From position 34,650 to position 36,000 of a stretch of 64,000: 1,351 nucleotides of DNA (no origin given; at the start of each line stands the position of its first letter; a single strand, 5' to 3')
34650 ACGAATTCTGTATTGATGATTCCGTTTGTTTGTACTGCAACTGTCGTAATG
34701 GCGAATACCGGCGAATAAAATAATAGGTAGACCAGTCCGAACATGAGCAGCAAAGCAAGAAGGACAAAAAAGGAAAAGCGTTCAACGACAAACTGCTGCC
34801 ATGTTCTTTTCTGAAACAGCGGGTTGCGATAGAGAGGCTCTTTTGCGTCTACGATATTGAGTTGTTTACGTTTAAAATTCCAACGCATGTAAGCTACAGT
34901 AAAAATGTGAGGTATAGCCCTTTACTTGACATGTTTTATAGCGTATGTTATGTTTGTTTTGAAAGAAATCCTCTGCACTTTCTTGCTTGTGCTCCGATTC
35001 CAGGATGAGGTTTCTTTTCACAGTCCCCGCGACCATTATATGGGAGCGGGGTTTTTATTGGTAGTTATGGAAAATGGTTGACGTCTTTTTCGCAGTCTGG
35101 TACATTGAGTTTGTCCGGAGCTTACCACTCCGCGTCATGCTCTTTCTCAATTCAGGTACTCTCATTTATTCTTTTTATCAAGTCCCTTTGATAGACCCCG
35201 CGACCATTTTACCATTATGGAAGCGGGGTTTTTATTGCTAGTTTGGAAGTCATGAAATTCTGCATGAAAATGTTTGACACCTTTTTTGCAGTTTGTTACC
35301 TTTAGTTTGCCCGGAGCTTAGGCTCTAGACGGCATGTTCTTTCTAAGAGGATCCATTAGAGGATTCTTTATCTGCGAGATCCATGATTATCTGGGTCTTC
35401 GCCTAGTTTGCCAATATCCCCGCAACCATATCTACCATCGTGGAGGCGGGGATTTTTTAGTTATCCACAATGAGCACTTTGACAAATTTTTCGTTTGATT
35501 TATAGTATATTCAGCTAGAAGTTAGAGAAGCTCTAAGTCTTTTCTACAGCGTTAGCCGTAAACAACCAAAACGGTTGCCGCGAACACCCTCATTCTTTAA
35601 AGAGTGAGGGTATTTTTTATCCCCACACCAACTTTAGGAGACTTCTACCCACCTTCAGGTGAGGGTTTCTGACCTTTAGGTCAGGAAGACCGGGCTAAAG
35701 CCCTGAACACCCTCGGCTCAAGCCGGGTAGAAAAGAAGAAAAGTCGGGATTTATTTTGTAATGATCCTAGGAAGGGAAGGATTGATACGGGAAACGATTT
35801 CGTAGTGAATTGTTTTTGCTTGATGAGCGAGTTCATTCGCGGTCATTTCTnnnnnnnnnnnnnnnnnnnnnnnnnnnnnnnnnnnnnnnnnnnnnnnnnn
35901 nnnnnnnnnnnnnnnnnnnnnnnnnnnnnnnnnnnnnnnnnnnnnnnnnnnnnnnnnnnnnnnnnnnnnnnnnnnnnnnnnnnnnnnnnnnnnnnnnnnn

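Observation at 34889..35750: Tandem array of four promoter-to-terminator units on the plus strand, between two minus-strand genes (candidate sRNA cassette)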

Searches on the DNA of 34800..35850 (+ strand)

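Call 6: search_rna_families(source=window, start=34800, end=35850, threshold=evalue, max_evalue=10, show_alignments=3)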
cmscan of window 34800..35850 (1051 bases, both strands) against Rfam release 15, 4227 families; matches with E-value up to 10: 5.
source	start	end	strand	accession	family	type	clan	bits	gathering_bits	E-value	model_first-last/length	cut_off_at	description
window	35494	35620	+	RF00515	PyrR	Cis-reg;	-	20.2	54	4.5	1-115/115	no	PyrR binding site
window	35579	35641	-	RF02618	SSRC34_2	Gene; sRNA;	-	19.8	48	2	1-125/125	no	Streptococcus sRNA 34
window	35100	35237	+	RF01456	VrrA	Gene; antisense;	-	19.7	50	1.3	1-140/140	no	Vibrio regulatory RNA of OmpA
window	35672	35756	+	RF01241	SNORA81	Gene; snRNA; snoRNA; HACA-box;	-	15.4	45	4.5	1-179/179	no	Small nucleolar RNA SNORA81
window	35137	35244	+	RF01719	Pseudomon-1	Gene; sRNA;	-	14.3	50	7.2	1-116/116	no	Pseudomon-1/ErsA RNA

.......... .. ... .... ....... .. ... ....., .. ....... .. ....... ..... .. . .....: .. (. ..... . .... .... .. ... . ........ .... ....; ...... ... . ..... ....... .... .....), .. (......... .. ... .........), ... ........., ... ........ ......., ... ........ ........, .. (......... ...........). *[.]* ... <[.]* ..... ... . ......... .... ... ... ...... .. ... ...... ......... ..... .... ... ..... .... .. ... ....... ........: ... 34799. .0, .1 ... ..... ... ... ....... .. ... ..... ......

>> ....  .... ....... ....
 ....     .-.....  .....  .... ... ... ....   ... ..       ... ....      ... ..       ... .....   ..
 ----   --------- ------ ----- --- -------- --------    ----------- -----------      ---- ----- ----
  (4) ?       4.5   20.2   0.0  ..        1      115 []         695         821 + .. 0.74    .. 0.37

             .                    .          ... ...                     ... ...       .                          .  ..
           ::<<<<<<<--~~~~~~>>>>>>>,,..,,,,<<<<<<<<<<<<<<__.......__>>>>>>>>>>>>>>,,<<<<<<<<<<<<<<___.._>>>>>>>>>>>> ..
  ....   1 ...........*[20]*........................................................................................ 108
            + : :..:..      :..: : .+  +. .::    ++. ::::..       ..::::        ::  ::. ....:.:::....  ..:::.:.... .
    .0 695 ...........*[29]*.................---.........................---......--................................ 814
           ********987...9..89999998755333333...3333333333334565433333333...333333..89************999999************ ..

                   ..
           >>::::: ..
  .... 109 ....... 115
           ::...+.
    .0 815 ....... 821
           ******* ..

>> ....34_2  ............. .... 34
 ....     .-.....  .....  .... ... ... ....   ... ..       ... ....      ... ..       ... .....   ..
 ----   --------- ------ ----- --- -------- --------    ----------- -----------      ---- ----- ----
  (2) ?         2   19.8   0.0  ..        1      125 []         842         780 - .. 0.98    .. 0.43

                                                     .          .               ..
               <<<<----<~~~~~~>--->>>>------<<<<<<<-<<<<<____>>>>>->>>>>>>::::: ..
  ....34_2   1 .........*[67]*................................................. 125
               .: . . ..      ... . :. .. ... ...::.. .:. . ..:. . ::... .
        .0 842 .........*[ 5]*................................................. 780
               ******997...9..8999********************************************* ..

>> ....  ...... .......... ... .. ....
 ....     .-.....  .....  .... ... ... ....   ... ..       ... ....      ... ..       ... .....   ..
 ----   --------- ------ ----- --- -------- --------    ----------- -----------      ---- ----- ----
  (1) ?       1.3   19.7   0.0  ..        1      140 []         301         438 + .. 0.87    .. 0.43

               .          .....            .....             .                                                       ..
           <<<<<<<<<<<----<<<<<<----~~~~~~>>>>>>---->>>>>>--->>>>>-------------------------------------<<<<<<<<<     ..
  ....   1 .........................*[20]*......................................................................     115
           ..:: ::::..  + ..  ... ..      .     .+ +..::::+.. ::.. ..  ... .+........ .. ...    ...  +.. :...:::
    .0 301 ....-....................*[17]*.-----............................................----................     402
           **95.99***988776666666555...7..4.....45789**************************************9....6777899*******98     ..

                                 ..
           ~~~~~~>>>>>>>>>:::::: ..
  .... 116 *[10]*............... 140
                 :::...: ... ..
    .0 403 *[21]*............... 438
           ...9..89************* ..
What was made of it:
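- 35619..35750 (.): Element E. A multi-hairpin structure with closing stem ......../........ (35643-35732) directly after the alr stop codon. The strand is undecided. It folds slightly better as the alr 3' UTR on the minus strand. No promoter of its own was found. It reuses the arms of the D terminator in swapped order. No Rfam match (call 6).
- On Any Rfam 15 family (including LhrC, NsiR1, csRNA, PyrR and VrrA models): The best sub-threshold hits on 34800-35850 score 14-20 bits against cut-offs of 45-54, with E 1.3-7 (call 6).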

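Call 55: build_rna_model(alignment_id=A2)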
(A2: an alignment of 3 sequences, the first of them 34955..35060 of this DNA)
Model R1 built from alignment A2 (3 sequences, 158 columns); structure: RNAalifold consensus.
model positions 144; base pairs 18; branch points 1; effective number of sequences 2.09; information 0.59 bits per position. Calibrated on 0.2 Mb of random sequence (short: E-values are rough).
structure used (alignment columns):
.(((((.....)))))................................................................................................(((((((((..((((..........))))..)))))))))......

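Call 56: search_with_rna_model(model_id=R1, source=window, filters=off, max_evalue=10)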
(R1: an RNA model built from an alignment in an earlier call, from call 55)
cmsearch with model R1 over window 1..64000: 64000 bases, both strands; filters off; matches with E-value up to 10: 12.
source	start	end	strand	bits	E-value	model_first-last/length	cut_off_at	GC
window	35107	35237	+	137.8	6.7e-25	1-144/144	no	0.44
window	35303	35460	+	136.8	1e-24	1-144/144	no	0.47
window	34955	35060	+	101.3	9.7e-18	1-144/144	no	0.45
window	35193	35233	-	17.8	0.22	98-138/144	no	0.49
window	23321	23412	+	16.8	0.34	1-144/144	no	0.41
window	58142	58261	-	15.2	0.71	1-144/144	no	0.36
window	50470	50530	+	14.7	0.88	1-144/144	no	0.41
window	35025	35051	-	14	1.2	103-135/144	no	0.67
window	37107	37141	+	10.5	5.9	1-144/144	no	0.54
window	48862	48889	+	10.4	6.1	1-144/144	no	0.29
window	9076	9165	+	10.1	7.1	1-144/144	no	0.38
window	20275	20332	+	9.5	9.1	1-144/144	no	0.41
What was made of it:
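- There are no other copies in the window (call 56).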

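Call 57: search_with_rna_model(model_id=R1, sources=[L003, L004, L005, L006, L008, L002], filters=off, max_evalue=10)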
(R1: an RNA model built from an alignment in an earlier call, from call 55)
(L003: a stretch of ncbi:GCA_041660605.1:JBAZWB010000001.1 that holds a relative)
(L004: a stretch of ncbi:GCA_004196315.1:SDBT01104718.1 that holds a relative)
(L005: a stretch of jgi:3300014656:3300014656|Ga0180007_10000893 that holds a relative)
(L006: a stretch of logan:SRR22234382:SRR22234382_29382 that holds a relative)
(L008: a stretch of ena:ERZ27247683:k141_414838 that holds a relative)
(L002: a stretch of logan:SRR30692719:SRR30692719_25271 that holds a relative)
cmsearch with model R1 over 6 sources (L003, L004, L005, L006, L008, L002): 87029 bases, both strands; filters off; matches with E-value up to 10: 23.
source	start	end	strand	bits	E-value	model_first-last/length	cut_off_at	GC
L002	1849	1979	-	137.8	9.1e-25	1-144/144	no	0.44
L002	1626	1783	-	136.8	1.4e-24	1-144/144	no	0.47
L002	2026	2131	-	101.3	1.3e-17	1-144/144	no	0.45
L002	1853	1893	+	17.8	0.3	98-138/144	no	0.49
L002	2035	2061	+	14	1.6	103-135/144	no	0.67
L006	9684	9786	-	13.2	2.3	1-144/144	no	0.25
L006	11373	11467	+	12.9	2.7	1-144/144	no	0.4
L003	12989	13117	+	12.1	3.9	1-144/144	no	0.36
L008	828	866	+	11.9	4.1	1-144/144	no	0.31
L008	2683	2801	-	11.8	4.3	1-144/144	no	0.38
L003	3894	3935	+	11.8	4.3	1-144/144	no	0.38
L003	18063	18161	-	11.4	5.4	1-144/144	no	0.3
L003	10461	10516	-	11.2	5.8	1-144/144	no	0.43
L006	11076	11154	-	11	6.2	1-144/144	no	0.37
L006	2040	2158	-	10.8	7.1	1-144/144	no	0.43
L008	12667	12743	+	10.7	7.1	1-144/144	no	0.27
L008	6210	6252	-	10.7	7.2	1-144/144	no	0.21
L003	6521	6588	+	10.5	7.9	1-144/144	no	0.28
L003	5472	5543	-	10.4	8.4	1-144/144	no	0.31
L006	9688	9850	+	10.3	8.5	1-144/144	no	0.34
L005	957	1037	-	10.3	8.6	1-144/144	no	0.35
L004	726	789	-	10.1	9.4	1-144/144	no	0.27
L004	3392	3479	-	10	9.7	1-144/144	no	0.33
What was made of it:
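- Tried and rejected: A covariance model of A, B and C, run with filters off, recovered only the three training copies in the window and in 87 kb of related loci (calls 55-57).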

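Call 59: search_dna_similar(query=window:34889-35750:+, collection=phages, mode=distant, max_evalue=0.01)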
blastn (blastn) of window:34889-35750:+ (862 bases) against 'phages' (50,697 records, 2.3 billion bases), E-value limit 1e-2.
No match.

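Call 60: search_dna_similar(query=window:34889-35750:+, collection=plasmids, mode=distant, max_evalue=0.01)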
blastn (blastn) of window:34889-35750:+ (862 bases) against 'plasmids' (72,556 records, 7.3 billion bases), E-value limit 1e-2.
No match.
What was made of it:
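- On Known phage, plasmid or viral sequence: No blastn match in phages or plasmids (calls 59, 60).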

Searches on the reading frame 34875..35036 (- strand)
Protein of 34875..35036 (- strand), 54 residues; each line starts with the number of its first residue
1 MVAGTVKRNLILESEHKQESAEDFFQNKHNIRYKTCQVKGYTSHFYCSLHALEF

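Call 72: search_protein_families(library=pfam, proteins=[window:34875-35036:-], max_evalue=1)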
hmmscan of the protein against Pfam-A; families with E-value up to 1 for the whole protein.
seq(54 aa): 0 families

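Call 73: search_protein_families(library=ncbifam, proteins=[window:34875-35036:-], max_evalue=1)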
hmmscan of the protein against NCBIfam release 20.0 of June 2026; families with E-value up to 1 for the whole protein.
seq(54 aa): 0 families

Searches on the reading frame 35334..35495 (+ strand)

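Call 72: search_protein_families(library=pfam, proteins=[window:35334-35495:+], max_evalue=1)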
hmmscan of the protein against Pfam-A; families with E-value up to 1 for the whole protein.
seq(54 aa): 1 family
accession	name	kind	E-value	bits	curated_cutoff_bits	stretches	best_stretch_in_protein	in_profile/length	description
PF04807.17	Gemini_AC4_5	-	0.054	13.6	23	1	32-51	2-21/33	Geminivirus AC4/5 conserved region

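Call 73: search_protein_families(library=ncbifam, proteins=[window:35334-35495:+], max_evalue=1)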
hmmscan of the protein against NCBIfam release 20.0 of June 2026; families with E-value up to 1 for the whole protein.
seq(54 aa): 0 families
